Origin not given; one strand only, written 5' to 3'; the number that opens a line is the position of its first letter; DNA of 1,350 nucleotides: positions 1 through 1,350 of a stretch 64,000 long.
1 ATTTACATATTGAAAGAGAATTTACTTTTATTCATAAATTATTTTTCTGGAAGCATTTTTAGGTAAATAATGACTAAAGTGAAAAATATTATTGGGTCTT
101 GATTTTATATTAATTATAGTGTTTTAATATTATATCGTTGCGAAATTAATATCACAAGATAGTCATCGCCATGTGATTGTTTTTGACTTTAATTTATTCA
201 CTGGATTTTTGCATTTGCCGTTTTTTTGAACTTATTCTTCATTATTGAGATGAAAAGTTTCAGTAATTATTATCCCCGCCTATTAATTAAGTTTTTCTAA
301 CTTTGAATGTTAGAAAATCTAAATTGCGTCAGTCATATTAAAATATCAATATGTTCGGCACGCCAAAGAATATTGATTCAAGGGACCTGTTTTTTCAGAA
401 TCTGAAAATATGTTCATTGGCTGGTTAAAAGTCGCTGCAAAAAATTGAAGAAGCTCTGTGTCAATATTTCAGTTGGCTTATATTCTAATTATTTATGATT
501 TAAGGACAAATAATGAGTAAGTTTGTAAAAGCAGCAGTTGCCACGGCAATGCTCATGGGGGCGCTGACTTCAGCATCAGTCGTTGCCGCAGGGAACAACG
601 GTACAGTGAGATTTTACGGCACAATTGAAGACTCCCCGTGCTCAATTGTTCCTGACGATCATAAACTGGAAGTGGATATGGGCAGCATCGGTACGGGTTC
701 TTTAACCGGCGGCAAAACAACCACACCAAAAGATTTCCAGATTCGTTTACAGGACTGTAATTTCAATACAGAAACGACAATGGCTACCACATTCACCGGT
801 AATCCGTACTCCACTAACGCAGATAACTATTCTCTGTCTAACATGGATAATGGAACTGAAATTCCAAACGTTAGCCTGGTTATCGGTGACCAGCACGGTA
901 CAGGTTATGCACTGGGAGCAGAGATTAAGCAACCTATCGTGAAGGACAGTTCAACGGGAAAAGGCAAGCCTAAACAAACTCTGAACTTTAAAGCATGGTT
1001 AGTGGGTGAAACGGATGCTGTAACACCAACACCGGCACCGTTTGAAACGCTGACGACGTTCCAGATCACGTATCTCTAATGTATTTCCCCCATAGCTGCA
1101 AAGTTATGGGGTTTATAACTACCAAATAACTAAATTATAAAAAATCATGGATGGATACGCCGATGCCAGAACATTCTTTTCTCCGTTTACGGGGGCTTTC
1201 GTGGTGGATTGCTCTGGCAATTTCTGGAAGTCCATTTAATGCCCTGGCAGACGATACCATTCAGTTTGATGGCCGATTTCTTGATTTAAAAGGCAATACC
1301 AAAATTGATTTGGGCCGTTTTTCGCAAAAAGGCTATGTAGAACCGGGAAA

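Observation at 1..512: Long AT-rich leader upstream of the fimbrial operon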

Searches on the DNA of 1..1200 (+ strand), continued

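Call 63: search_dna_similar(query=window:201-400:+, collection=ecoli_genomes, mode=near, max_rows=5, rows=spread)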
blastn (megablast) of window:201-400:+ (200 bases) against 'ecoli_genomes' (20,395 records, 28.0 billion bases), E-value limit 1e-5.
Records with a match: 406; places in all: 406; records where one place covers at least 80% of the query: 406.
Genomes with a match: 406 of 5426; with a place that covers at least 80% of the query: 406. Places per genome that has any: lowest 1, median 1, highest 1. On chromosomes: 406 places; on plasmids: 0.
Best place of each record, by identity: >=99% 9; 95-99% 310; 90-95% 87.
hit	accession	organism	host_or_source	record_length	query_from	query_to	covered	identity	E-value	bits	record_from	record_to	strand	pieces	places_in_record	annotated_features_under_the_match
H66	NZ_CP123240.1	Escherichia coli strain YZLc1-3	chicken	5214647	1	200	100%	100.0%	1e-99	370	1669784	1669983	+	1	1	none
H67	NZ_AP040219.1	Escherichia coli strain NR329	Homo sapiens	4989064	1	198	99%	97.5%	4e-90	339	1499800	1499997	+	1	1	none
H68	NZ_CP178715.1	Escherichia coli strain VTB96959v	Chicken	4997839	1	198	99%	97.0%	2e-88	333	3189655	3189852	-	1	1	none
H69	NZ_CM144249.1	Escherichia coli strain CB209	Homo sapiens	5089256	1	198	99%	95.5%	2e-83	316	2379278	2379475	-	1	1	none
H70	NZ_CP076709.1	Escherichia coli O158:H23 strain CFIAFB20140388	missing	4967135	7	198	96%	95.8%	3e-81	309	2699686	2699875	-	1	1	none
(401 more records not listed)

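Call 64: search_dna_similar(query=L001:5851-6000:+, collection=ecoli_genomes, mode=near, max_rows=5, rows=spread)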
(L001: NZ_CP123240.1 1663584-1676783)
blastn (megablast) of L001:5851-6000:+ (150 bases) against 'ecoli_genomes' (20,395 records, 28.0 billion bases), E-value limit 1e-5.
Records with a match: 633; places in all: 633; records where one place covers at least 80% of the query: 633.
Genomes with a match: 633 of 5426; with a place that covers at least 80% of the query: 633. Places per genome that has any: lowest 1, median 1, highest 1. On chromosomes: 633 places; on plasmids: 0.
Best place of each record, by identity: >=99% 467; 95-99% 109; 90-95% 57.
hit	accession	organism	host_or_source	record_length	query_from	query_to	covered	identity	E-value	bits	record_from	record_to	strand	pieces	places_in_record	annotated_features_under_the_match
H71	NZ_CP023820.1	Escherichia coli strain 7/2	Homo sapiens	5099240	1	150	100%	100.0%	6e-72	278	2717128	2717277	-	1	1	none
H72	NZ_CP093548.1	Escherichia coli strain YL03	Homo sapiens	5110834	1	150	100%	100.0%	6e-72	278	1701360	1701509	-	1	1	none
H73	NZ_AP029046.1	Escherichia coli strain ESC818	milk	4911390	1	150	100%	100.0%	6e-72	278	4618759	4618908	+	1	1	none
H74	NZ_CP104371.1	Escherichia coli strain 2021CK-01784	Homo sapiens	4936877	1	150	100%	98.0%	8e-66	257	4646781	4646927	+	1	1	none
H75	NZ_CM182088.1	Escherichia coli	Homo sapiens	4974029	1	146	97%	91.8%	1e-48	200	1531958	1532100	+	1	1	none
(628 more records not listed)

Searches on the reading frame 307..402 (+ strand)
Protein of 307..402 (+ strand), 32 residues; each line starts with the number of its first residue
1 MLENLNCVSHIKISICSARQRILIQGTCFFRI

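Call 60: search_protein_families(library=pfam, proteins=[window:307-402:+])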
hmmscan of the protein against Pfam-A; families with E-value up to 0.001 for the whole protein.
window:307-402:+ (32 aa): 0 families
